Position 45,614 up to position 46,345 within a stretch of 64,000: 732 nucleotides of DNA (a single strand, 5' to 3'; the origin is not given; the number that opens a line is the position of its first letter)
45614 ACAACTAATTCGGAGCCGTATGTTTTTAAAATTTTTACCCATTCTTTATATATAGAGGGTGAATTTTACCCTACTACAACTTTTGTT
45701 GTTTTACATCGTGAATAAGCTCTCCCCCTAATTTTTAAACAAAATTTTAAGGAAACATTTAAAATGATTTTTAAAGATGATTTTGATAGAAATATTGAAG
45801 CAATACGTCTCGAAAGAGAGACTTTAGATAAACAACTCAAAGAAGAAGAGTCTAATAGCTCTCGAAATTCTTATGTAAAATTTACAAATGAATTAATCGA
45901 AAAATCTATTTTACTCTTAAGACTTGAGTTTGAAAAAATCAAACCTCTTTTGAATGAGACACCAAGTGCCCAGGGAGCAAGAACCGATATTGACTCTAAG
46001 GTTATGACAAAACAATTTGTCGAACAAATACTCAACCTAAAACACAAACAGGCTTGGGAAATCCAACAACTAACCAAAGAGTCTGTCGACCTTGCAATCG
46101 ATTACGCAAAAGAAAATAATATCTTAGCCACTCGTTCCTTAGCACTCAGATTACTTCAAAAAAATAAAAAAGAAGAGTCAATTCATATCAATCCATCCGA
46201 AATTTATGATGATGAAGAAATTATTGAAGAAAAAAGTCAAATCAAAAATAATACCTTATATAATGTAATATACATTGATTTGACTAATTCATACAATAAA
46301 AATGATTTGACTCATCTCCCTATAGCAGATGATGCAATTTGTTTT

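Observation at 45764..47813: C5-cytosine methyltransferase coupled to an MT-A70-like protein with an ablated DPPW motif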

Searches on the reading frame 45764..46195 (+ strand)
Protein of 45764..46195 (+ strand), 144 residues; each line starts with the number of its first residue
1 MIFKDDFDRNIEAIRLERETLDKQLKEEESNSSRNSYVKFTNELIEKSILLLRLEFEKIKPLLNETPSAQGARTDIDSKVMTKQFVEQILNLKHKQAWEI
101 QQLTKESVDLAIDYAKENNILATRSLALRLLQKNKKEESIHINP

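Call 81: predict_structure(alignment_id=A4)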
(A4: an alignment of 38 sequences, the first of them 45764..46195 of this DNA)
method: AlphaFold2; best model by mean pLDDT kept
length: 144 residues; sequences in the alignment: 38
mean_pLDDT: 82.1   pTM: 0.69
mean pLDDT of the five models: 82.1, 81.6, 81.0, 76.0, 74.9
residues with pLDDT >= 90: 61; 70-90: 52; 50-70: 30; < 50: 1
segments of 3 or more residues with pLDDT < 50: none
pLDDT, mean of each block of 10 residues (from residue 1): 64 80 77 73 92 94 77 58 74 90 97 96 97 89 59
secondary structure, 60 per line:
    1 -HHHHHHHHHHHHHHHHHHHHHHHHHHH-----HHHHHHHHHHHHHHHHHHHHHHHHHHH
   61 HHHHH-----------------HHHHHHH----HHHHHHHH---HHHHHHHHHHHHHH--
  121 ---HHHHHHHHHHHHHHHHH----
elements in order: H2-28 H34-65 H83-89 H94-101 H105-118 H124-140

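Call 99: fold_search(model_id=the predicted structure, library=viral)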
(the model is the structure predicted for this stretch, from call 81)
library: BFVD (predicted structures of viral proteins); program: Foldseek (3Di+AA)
matches with E <= 10: 42; with E <= 0.001: 0
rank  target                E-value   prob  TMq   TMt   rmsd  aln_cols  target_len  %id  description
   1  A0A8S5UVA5            1.4e-03  1.00  0.67  0.44   4.8       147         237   18  Uncharacterized protein [Siphoviridae sp. ctnNB1]
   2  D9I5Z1                2.2e+00  0.08  0.22  0.27  13.4       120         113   12  Uncharacterized protein [Acinetobacter phage 133]
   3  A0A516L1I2            2.6e+00  0.13  0.29  0.20  12.4       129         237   16  (no name in the UniProt tables at hand)
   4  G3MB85                3.5e+00  0.03  0.16  0.07  15.8       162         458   15  Gp15 [Bacillus phage G]
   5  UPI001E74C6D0         3.7e+00  0.05  0.18  0.13  11.4        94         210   14  (no name look-up for this kind of identifier)
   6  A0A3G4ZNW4            3.7e+00  0.03  0.15  0.12  13.5       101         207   15  Uncharacterized protein [Terrestrivirus sp.]
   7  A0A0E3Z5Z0            4.0e+00  0.08  0.28  0.18  10.2       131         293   12  Uncharacterized protein [Lambdina fiscellaria nucleopolyhedrovirus]
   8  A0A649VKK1            4.7e+00  0.09  0.33  0.19   6.0       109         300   13  Uncharacterized protein [Microbacterium phage Megan]
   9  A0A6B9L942            4.7e+00  0.04  0.20  0.21  11.1       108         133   15  Uncharacterized protein [Microbacterium phage Terij]
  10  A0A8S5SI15            4.9e+00  0.04  0.21  0.12  15.4       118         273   11  Minor capsid component [Phage sp. ctqZP6]
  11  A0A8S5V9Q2            4.9e+00  0.03  0.21  0.14  28.5       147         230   14  Uncharacterized protein [Siphoviridae sp. ct6rT12]
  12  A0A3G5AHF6            5.2e+00  0.02  0.16  0.04  24.4       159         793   15  histidine kinase [Sylvanvirus sp.]
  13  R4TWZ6                5.5e+00  0.03  0.19  0.08  12.8       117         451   15  (no name in the UniProt tables at hand)
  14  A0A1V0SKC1            5.8e+00  0.05  0.28  0.23  24.0       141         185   19  Uncharacterized protein [Klosneuvirus KNV1]
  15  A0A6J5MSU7            5.8e+00  0.04  0.18  0.26  16.4        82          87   17  Uncharacterized protein [uncultured Caudovirales phage]
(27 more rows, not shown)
